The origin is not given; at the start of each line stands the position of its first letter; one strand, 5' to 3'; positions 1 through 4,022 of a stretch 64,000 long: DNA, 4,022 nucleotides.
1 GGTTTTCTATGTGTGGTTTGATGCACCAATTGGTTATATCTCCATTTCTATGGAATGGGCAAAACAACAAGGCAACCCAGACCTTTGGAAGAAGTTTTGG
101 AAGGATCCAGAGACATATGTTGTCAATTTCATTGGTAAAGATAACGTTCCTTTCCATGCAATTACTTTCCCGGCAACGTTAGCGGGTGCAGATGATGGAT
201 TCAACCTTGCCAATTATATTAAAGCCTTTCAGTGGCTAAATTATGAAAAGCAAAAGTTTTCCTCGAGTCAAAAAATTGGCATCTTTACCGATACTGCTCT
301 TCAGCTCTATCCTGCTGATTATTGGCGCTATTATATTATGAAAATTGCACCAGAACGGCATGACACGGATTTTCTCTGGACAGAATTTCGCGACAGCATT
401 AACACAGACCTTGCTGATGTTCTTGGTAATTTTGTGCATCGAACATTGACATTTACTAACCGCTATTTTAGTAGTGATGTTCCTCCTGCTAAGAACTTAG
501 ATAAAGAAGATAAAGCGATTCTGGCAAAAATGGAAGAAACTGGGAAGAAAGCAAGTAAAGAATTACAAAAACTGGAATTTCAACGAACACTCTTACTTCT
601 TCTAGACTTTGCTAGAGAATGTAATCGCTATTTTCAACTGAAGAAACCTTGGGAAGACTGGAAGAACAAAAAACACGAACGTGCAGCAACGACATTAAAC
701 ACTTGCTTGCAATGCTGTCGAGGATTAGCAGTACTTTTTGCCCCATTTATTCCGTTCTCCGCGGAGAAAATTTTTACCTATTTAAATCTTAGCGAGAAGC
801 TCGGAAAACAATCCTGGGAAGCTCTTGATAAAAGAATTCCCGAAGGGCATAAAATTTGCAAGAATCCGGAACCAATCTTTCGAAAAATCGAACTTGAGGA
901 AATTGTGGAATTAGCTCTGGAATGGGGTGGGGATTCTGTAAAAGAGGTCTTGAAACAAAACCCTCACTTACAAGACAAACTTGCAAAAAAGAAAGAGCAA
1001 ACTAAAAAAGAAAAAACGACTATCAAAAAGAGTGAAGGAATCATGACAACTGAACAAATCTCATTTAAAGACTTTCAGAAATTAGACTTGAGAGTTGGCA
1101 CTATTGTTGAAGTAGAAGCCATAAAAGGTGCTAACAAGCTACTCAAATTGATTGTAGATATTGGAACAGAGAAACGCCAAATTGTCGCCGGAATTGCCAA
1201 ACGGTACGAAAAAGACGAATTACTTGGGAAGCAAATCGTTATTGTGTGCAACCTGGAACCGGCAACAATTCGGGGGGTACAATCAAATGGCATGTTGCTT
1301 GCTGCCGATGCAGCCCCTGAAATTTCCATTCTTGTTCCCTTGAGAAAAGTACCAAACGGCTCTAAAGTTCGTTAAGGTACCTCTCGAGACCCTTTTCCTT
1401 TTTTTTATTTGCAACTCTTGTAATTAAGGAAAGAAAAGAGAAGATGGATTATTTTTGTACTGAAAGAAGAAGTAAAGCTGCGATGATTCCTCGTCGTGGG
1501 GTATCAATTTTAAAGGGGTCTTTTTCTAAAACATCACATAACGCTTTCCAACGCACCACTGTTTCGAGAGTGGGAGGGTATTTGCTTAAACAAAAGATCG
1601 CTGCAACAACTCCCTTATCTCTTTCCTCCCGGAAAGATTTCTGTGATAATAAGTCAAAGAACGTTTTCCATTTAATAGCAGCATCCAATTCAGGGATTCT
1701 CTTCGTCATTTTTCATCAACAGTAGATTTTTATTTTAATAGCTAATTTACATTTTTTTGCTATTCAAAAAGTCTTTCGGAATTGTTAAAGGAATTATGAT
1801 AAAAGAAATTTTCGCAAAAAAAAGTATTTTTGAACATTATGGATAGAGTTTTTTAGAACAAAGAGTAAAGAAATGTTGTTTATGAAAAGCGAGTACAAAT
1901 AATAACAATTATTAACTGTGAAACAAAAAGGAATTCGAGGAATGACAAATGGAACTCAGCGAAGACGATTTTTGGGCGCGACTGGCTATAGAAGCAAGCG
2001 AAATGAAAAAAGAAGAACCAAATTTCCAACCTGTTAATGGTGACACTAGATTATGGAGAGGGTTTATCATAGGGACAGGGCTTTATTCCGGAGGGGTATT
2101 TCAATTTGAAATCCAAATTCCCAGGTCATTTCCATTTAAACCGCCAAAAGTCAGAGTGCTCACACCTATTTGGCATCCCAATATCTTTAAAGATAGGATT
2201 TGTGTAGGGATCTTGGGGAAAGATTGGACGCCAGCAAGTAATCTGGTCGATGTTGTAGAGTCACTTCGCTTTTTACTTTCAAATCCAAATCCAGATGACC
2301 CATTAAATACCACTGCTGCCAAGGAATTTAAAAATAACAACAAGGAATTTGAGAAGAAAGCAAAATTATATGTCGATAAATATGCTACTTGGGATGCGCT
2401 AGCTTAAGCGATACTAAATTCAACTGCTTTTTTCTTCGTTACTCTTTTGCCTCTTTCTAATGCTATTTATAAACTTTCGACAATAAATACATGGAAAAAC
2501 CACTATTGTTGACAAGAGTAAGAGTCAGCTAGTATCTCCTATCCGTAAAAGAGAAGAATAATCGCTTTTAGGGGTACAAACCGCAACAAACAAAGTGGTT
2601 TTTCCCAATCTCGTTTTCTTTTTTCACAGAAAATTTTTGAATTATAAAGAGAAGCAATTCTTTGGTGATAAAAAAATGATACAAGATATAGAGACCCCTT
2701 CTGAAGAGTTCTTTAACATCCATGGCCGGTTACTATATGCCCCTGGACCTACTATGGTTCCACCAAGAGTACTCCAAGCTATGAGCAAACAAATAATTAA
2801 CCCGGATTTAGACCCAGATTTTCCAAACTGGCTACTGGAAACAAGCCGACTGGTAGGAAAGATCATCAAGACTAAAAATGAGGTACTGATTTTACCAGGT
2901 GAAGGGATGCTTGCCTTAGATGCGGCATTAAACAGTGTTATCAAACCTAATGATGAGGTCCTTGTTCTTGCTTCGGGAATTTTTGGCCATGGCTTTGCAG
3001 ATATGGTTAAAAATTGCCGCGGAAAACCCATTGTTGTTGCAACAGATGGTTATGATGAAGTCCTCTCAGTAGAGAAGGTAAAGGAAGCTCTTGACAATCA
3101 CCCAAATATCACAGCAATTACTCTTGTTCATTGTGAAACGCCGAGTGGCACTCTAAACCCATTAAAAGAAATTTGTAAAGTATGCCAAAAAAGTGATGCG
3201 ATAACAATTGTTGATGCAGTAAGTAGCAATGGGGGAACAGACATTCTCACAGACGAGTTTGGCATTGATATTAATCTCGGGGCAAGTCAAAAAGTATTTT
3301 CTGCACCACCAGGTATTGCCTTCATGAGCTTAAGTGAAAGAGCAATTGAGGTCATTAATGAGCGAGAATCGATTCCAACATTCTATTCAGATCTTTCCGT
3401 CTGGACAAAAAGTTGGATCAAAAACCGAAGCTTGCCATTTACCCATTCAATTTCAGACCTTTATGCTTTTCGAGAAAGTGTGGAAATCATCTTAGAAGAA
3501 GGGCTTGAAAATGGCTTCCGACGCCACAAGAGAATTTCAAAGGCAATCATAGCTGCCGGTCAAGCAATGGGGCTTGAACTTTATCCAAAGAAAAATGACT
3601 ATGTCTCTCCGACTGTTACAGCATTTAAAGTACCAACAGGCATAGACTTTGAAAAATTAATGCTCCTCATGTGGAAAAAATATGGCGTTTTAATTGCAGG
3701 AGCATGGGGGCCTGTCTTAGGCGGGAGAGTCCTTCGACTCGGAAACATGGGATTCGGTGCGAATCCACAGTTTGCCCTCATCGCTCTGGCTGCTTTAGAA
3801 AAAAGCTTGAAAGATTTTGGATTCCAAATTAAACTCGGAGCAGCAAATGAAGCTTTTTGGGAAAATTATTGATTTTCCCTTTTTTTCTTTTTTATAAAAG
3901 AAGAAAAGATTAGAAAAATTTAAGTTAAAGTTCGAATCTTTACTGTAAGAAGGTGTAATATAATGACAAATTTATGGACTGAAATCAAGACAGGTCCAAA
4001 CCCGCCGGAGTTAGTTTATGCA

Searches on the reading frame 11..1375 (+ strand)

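Call 77: search_protein_families(library=pfam, proteins=[window:11-1375:+], max_evalue=0.00001)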
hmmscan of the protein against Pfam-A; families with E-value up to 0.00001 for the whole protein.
window:11-1375:+ (454 aa): 4 families
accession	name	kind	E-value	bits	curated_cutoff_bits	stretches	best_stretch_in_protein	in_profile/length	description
PF09334.17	tRNA-synt_1g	-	6.6e-50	170.4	20.1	1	2-146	248-391/391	tRNA synthetases class I (M)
PF01588.26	tRNA_bind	-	5.2e-28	97.4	27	1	360-452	1-96/96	Putative tRNA binding domain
PF19303.5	Anticodon_3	-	4.9e-16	59.4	23.5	1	157-307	1-149/152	Anticodon binding domain of methionyl tRNA ligase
PF08264.19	Anticodon_1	-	5.8e-13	49.4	25.1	1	167-274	1-108/148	Anticodon-binding domain of tRNA ligase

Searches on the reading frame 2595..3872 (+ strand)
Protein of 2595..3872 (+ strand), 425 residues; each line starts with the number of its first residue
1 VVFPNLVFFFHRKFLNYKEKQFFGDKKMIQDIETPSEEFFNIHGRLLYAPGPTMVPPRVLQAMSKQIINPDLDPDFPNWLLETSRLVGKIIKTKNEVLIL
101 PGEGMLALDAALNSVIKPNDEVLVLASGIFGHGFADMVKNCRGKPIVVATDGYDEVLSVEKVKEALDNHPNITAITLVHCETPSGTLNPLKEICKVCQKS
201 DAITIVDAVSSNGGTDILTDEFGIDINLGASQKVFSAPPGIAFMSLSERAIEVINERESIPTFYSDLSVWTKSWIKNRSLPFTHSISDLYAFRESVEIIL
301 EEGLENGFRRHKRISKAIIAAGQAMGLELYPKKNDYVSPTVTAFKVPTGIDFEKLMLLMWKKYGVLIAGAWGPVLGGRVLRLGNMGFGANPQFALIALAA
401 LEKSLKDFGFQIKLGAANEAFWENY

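Call 77: search_protein_families(library=pfam, proteins=[window:2595-3872:+], max_evalue=0.00001)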
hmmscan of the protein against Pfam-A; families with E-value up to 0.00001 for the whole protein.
window:2595-3872:+ (425 aa): 2 families
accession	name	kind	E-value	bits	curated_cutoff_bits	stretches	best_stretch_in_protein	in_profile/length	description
PF00266.25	Aminotran_5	-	1.4e-22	80.6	21.5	1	47-367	3-335/371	Aminotransferase class-V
PF00155.27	Aminotran_1_2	-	4e-07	30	19.7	1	85-209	53-187/361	Aminotransferase class I and II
